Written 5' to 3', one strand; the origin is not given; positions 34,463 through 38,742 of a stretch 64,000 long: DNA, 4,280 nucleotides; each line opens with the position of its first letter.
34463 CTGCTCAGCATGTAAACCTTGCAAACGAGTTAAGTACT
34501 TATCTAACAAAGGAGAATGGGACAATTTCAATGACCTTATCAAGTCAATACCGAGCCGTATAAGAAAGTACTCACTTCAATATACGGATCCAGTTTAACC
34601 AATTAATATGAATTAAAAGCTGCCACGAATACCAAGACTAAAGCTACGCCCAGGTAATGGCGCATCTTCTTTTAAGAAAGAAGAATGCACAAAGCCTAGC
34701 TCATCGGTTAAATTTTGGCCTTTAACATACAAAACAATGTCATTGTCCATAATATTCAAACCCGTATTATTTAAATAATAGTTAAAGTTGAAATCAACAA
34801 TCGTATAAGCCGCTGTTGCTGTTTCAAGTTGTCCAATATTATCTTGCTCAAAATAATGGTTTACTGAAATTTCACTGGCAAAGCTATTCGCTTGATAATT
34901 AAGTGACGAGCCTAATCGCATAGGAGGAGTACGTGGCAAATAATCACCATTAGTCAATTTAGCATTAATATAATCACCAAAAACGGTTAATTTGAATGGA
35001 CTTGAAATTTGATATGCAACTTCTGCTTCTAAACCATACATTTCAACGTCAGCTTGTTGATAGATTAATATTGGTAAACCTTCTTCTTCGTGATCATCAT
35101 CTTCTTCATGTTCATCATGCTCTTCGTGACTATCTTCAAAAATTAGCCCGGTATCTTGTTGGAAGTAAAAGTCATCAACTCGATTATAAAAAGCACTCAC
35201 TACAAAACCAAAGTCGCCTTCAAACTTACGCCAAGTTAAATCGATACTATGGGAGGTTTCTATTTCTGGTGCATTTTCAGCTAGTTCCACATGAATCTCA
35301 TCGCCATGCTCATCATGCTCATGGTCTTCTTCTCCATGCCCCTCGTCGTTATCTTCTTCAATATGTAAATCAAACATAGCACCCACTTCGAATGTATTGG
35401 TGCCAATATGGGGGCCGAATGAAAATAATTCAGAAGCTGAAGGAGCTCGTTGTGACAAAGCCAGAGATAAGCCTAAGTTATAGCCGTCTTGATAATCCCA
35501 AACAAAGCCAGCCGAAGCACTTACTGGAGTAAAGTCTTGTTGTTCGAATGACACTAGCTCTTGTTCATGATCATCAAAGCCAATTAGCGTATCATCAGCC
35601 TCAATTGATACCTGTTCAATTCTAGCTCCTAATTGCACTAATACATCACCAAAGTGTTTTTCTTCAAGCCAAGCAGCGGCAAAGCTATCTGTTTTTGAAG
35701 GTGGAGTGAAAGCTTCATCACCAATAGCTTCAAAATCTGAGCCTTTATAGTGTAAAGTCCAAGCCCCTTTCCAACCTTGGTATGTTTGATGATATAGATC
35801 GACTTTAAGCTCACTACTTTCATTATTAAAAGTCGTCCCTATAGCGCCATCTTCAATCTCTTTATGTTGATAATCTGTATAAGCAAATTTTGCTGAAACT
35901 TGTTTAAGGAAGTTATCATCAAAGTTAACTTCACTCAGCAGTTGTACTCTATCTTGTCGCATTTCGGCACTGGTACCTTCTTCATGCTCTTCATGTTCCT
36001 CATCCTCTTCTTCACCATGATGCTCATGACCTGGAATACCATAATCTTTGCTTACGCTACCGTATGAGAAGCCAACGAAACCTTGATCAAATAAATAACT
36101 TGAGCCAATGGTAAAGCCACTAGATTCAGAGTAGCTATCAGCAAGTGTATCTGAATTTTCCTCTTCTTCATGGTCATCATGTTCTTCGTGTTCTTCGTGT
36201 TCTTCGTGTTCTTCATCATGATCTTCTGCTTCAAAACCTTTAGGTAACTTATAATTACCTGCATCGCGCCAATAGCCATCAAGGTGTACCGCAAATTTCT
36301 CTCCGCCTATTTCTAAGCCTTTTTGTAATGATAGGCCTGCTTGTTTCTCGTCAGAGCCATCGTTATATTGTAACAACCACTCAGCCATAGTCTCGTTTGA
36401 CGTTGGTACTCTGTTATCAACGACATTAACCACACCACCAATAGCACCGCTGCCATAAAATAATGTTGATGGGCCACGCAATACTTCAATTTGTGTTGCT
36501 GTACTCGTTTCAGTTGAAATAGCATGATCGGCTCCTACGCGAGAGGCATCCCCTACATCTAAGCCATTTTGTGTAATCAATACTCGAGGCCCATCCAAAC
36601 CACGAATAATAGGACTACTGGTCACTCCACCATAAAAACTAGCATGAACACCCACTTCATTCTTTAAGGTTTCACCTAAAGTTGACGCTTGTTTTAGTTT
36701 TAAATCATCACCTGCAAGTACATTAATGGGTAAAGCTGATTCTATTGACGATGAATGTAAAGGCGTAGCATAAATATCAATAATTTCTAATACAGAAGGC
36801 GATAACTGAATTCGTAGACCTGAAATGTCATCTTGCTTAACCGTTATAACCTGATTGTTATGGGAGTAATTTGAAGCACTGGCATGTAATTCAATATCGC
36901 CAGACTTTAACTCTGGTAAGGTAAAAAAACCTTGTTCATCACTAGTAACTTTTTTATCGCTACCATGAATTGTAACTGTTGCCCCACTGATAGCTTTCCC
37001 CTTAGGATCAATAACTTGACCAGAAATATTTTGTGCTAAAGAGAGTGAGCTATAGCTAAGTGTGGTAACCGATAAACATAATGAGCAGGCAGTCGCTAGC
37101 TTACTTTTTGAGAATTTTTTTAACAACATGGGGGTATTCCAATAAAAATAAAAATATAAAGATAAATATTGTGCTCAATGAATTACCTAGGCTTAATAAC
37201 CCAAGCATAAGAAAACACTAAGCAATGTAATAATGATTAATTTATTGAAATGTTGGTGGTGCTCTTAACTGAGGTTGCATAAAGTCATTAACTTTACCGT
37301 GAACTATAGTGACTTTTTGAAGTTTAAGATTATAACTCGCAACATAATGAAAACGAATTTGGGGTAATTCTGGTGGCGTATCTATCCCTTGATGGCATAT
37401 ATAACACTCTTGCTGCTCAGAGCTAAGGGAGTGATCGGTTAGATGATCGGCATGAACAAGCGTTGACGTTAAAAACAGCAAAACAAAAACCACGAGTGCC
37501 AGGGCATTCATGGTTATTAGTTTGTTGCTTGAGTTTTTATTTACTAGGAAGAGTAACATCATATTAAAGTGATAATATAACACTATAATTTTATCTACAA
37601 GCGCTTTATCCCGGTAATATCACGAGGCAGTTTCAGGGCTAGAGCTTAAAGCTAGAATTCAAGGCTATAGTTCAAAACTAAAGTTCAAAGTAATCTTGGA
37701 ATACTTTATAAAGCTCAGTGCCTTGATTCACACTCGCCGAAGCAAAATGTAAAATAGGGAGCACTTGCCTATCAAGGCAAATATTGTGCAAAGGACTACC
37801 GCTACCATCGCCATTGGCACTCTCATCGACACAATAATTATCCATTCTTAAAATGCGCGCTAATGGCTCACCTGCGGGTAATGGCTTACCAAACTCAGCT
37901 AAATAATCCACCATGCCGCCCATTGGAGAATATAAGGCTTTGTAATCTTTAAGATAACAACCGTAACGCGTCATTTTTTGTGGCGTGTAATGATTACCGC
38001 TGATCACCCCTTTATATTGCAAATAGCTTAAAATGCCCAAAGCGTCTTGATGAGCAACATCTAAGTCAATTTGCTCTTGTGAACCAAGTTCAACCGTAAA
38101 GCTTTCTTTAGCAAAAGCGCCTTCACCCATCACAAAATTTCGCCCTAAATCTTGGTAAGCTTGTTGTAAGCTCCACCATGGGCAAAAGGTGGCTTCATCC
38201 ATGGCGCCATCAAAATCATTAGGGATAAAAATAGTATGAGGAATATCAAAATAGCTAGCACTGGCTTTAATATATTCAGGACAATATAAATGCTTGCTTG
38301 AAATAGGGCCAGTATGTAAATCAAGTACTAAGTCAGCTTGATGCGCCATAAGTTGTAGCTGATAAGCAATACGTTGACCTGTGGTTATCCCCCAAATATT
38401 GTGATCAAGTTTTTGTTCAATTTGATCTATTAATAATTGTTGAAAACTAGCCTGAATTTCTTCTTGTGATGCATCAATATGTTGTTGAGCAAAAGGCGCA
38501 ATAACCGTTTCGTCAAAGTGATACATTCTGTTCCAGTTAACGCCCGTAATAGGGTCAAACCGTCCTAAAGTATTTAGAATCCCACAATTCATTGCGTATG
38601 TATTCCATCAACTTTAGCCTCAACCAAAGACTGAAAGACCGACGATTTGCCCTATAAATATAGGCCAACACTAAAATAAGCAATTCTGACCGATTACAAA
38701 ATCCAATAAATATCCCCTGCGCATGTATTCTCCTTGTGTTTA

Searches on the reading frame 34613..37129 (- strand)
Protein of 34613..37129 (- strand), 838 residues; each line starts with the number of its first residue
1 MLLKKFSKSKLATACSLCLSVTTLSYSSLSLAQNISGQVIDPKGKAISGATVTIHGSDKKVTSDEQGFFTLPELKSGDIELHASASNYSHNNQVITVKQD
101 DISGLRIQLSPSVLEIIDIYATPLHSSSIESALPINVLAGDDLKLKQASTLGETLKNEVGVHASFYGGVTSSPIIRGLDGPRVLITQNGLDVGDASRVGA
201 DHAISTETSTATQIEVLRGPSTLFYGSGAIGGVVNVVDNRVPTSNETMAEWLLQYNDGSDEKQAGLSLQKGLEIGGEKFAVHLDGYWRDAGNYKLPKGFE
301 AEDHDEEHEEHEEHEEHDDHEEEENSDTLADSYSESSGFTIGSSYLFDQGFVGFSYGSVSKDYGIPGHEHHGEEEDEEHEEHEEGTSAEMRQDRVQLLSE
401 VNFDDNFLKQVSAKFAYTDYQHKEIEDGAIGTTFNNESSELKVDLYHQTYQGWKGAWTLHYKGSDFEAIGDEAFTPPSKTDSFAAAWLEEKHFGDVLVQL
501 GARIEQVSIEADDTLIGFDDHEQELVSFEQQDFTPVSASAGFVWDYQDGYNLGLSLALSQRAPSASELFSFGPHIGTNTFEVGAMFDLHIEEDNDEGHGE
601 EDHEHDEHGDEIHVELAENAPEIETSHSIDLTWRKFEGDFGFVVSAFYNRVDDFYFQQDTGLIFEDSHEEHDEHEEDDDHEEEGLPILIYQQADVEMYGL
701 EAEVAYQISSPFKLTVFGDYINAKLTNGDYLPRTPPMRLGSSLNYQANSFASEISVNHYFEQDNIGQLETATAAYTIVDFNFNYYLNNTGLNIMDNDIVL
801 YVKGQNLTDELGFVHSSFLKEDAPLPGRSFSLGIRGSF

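Call 12: search_protein_families(library=pfam, proteins=[window:34613-37129:-], max_evalue=0.001)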
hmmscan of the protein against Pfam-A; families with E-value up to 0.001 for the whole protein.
window:34613-37129:- (838 aa): 4 families
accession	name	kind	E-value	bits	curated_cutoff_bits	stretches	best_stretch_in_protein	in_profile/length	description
PF00593.30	TonB_dep_Rec_b-barrel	-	3.6e-28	100.1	27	1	382-807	59-436/436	TonB dependent receptor-like, beta-barrel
PF07715.20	Plug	-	4e-18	66.3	23.9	1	130-233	4-107/107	TonB-dependent Receptor Plug Domain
PF13620.12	CarboxypepD_reg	-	1.8e-15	57.5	32.3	1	35-109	2-81/82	Carboxypeptidase regulatory-like domain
PF13715.12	CarbopepD_reg_2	-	9.7e-14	51.6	32.2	1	35-115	1-82/88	CarboxypepD_reg-like domain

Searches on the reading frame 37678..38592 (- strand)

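Call 12: search_protein_families(library=pfam, proteins=[window:37678-38592:-], max_evalue=0.001)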
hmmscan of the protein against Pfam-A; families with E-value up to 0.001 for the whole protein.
window:37678-38592:- (304 aa): 1 family
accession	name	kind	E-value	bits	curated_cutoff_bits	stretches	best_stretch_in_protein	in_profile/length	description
PF24827.1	AstE_AspA_cat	-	2.7e-12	47.1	25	1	62-193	72-191/192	Succinylglutamate desuccinylase/Aspartoacylase catalytic domain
